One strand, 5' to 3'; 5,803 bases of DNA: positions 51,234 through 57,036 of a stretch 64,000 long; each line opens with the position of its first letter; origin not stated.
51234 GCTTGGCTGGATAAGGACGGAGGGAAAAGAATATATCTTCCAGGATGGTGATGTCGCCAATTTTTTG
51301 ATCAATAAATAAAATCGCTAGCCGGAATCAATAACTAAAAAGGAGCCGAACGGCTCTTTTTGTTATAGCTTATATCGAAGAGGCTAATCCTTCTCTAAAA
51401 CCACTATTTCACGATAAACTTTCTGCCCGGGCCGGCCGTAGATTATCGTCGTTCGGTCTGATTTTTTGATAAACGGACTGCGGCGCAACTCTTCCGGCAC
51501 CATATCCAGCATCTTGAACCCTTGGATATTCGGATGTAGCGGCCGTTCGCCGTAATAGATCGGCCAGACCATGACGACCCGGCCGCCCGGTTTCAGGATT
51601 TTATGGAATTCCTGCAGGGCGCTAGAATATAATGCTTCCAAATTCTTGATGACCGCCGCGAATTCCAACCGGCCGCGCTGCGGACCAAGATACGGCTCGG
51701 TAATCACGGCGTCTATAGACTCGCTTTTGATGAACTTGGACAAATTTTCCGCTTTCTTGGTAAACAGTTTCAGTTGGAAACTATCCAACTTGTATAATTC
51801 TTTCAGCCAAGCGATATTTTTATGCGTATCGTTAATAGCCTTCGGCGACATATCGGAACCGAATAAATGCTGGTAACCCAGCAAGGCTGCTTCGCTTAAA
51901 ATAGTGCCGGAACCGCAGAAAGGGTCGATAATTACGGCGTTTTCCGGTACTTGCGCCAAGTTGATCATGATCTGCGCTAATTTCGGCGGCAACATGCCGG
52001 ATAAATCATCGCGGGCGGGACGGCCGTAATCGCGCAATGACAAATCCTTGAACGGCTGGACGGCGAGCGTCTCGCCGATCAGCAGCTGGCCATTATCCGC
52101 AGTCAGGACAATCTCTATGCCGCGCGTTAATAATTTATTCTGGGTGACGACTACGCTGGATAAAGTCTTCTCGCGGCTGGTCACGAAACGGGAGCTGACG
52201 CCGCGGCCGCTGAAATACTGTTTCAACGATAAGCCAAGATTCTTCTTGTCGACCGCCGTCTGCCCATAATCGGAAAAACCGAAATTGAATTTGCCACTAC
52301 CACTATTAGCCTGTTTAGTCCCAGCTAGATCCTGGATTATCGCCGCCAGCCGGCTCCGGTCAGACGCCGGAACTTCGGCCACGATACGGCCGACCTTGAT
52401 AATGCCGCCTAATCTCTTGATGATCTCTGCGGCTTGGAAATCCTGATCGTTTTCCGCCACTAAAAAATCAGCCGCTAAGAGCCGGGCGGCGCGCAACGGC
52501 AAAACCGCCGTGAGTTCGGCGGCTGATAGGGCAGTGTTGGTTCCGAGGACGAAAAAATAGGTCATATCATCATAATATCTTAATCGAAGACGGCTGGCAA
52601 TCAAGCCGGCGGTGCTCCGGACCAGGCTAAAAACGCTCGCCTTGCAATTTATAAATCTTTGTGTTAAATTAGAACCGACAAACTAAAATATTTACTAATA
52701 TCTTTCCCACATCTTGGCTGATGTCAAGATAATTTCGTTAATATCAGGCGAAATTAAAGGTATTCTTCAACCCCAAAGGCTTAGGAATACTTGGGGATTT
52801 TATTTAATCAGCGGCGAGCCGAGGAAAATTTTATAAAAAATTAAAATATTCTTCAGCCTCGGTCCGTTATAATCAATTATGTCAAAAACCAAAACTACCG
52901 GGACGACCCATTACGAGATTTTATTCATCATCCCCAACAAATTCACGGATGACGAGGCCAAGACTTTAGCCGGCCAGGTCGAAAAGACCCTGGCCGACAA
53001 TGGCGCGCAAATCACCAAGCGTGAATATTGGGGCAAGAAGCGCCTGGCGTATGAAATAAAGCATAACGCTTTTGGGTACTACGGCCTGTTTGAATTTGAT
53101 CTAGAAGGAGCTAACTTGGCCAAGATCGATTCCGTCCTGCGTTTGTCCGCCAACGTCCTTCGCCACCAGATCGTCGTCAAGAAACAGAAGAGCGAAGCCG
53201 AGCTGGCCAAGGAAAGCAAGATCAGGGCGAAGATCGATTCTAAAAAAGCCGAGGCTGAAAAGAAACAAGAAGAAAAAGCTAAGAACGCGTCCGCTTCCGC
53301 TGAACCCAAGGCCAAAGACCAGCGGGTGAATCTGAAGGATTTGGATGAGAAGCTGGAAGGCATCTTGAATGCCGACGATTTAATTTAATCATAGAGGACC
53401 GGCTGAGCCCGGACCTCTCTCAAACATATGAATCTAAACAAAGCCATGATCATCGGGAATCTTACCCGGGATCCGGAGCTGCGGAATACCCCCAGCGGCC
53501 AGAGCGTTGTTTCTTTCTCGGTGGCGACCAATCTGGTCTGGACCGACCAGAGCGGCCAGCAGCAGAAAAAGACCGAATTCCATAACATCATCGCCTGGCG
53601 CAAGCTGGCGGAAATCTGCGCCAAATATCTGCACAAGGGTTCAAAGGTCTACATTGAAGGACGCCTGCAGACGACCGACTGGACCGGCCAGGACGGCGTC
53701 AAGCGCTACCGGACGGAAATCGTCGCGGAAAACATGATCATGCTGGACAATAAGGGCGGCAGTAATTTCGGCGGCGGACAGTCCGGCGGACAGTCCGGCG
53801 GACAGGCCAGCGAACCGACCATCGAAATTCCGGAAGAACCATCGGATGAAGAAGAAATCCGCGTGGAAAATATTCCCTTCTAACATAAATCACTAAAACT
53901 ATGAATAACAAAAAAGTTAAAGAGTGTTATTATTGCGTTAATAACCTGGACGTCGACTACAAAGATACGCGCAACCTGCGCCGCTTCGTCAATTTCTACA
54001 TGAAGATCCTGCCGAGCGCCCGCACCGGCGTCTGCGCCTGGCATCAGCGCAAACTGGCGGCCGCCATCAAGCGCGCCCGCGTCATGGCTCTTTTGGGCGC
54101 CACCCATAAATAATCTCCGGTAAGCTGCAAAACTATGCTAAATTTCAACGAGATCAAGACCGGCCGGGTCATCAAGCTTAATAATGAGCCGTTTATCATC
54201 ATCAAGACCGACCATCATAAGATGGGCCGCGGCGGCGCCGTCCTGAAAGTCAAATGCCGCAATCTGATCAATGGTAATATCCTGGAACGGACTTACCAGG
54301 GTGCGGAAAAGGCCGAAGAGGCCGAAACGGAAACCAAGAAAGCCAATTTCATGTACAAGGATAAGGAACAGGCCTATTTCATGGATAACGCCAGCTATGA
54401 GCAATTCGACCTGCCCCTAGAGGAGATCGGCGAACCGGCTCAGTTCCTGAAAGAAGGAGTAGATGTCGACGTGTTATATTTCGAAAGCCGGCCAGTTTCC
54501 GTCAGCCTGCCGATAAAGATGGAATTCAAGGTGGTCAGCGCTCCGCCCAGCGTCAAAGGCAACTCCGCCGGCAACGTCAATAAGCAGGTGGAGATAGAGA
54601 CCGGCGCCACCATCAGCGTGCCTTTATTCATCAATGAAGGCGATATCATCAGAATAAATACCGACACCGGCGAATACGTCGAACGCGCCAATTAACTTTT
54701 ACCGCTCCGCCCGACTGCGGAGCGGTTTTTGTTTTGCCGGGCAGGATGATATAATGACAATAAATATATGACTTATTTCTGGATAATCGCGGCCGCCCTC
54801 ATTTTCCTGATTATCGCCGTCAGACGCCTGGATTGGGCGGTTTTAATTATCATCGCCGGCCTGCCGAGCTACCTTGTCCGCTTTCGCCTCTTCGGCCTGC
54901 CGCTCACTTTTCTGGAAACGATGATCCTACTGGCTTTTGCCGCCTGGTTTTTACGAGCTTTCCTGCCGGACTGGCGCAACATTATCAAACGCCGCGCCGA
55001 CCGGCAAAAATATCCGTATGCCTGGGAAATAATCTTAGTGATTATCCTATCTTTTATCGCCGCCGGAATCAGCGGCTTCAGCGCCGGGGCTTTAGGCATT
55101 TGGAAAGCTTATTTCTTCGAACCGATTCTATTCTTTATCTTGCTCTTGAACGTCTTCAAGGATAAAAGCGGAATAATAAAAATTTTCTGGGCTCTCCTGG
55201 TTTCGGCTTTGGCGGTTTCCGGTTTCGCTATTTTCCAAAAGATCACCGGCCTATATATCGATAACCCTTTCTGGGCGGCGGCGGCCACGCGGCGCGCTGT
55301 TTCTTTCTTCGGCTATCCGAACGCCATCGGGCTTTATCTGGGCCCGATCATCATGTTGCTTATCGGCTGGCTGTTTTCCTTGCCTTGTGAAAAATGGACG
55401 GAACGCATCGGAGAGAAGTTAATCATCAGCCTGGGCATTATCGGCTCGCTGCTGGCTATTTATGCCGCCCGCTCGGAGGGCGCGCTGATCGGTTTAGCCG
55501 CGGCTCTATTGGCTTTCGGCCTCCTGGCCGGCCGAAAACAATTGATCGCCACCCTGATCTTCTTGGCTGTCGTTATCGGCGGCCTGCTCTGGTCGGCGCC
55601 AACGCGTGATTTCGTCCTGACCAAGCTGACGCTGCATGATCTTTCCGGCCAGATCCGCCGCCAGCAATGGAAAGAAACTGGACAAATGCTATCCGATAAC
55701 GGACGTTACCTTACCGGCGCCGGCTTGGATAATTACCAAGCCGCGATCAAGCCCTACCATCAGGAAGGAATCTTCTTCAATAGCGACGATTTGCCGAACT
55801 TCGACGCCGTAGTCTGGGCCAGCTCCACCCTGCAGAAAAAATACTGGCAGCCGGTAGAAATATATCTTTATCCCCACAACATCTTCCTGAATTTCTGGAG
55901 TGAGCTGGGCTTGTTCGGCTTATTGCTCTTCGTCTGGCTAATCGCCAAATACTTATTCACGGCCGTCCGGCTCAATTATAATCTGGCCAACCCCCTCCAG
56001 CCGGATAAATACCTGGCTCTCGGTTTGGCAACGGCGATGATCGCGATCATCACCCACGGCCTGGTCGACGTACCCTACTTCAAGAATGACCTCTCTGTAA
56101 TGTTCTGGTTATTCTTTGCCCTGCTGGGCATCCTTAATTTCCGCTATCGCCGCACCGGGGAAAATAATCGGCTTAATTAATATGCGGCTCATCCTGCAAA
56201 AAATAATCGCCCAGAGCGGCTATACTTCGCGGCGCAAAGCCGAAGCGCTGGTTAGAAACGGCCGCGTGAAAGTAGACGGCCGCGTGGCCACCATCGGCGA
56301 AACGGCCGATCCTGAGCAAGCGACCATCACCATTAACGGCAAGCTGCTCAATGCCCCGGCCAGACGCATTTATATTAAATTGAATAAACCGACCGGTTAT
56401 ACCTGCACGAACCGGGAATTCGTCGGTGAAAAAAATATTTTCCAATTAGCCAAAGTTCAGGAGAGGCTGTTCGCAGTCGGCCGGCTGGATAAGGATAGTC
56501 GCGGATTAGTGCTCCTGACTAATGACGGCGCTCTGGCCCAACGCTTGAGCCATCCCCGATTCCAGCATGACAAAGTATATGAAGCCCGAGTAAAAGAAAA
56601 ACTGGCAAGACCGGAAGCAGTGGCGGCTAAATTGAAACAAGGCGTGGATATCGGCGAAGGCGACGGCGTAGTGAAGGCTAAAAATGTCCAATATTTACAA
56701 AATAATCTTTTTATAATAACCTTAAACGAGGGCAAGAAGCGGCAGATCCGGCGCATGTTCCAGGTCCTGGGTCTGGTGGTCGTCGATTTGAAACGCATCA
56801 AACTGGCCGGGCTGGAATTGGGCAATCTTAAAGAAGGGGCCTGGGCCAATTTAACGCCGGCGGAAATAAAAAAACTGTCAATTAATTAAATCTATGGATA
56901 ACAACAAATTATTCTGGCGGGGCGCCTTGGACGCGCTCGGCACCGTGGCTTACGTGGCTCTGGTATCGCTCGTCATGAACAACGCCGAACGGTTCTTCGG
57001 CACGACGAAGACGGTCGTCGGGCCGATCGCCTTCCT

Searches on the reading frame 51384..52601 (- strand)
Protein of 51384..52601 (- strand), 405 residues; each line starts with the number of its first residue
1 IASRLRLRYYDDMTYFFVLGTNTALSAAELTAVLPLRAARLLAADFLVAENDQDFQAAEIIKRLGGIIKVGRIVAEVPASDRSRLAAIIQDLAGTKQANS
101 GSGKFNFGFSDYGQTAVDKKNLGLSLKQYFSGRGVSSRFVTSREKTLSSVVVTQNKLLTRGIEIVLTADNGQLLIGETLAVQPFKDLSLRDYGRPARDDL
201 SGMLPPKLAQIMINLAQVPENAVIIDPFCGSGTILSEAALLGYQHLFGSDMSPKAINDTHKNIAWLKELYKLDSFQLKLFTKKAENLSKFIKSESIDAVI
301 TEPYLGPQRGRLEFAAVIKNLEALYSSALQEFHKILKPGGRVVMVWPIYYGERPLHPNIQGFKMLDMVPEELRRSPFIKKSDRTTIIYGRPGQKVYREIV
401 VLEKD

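Call 69: search_protein_families(library=pfam, proteins=[window:51384-52601:-], max_evalue=0.0001)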
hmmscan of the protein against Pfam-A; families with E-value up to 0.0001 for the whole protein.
window:51384-52601:- (405 aa): 5 families
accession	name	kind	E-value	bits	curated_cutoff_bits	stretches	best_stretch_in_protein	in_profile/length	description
PF01170.24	UPF0020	-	2.1e-16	60.6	22.3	1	200-346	7-166/197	RMKL-like, methyltransferase domain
PF13847.12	Methyltransf_31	-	5.8e-10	39.5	27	1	221-345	4-110/145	Methyltransferase domain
PF01555.25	N6_N4_Mtase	-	7.9e-07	29.7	26.7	1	204-257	166-217/221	DNA methylase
PF08241.18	Methyltransf_11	-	2e-05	25.6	21.2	0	229-343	5-94/95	Methyltransferase domain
PF13649.12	Methyltransf_25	-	3.9e-05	24.7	27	0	224-340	1-97/97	Methyltransferase domain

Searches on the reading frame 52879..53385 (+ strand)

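Call 69: search_protein_families(library=pfam, proteins=[window:52879-53385:+], max_evalue=0.0001)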
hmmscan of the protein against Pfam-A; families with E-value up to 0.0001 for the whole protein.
window:52879-53385:+ (169 aa): 1 family
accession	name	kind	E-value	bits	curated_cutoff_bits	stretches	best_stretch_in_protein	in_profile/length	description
PF01250.22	Ribosomal_S6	-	1.5e-24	86.4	27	1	11-99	1-89/90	Ribosomal protein S6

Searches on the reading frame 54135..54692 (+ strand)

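Call 69: search_protein_families(library=pfam, proteins=[window:54135-54692:+], max_evalue=0.0001)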
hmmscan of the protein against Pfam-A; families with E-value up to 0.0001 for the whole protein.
window:54135-54692:+ (186 aa): 3 families
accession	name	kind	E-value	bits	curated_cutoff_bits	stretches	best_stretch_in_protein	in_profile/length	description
PF09285.17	Elong-fact-P_C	-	2.5e-22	78.8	25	1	130-184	2-56/56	Elongation factor P, C-terminal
PF08207.18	EFP_N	-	8.3e-19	67.8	23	1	5-59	3-57/58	Elongation factor P (EF-P) KOW-like domain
PF01132.26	EFP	-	5.8e-17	61.8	27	1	68-121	1-54/54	Elongation factor P (EF-P) OB domain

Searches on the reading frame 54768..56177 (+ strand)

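Call 69: search_protein_families(library=pfam, proteins=[window:54768-56177:+], max_evalue=0.0001)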
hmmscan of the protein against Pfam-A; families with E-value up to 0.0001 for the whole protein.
window:54768-56177:+ (470 aa): 1 family
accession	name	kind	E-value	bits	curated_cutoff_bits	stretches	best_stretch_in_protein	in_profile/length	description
PF04932.20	Wzy_C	-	1.3e-13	51.4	31.7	1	224-389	3-149/149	O-Antigen ligase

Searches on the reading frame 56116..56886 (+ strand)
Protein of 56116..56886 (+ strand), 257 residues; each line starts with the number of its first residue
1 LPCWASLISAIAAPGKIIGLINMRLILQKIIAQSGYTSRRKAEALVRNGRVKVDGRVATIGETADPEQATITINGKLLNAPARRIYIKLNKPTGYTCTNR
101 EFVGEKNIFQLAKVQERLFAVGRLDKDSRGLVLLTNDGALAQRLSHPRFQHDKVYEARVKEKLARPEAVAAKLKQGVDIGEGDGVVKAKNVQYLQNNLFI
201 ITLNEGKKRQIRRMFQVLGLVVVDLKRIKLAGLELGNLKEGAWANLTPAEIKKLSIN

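Call 70: search_protein_families(library=pfam, proteins=[window:56116-56886:+], max_evalue=0.0001)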
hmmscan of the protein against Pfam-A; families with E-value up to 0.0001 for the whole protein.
window:56116-56886:+ (257 aa): 2 families
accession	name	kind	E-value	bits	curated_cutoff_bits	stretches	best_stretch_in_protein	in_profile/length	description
PF00849.27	PseudoU_synth_2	-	4.2e-21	76.2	26.8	1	86-216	2-151/152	RNA pseudouridylate synthase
PF01479.30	S4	-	2.7e-09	37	22.8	1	27-61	3-39/48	S4 domain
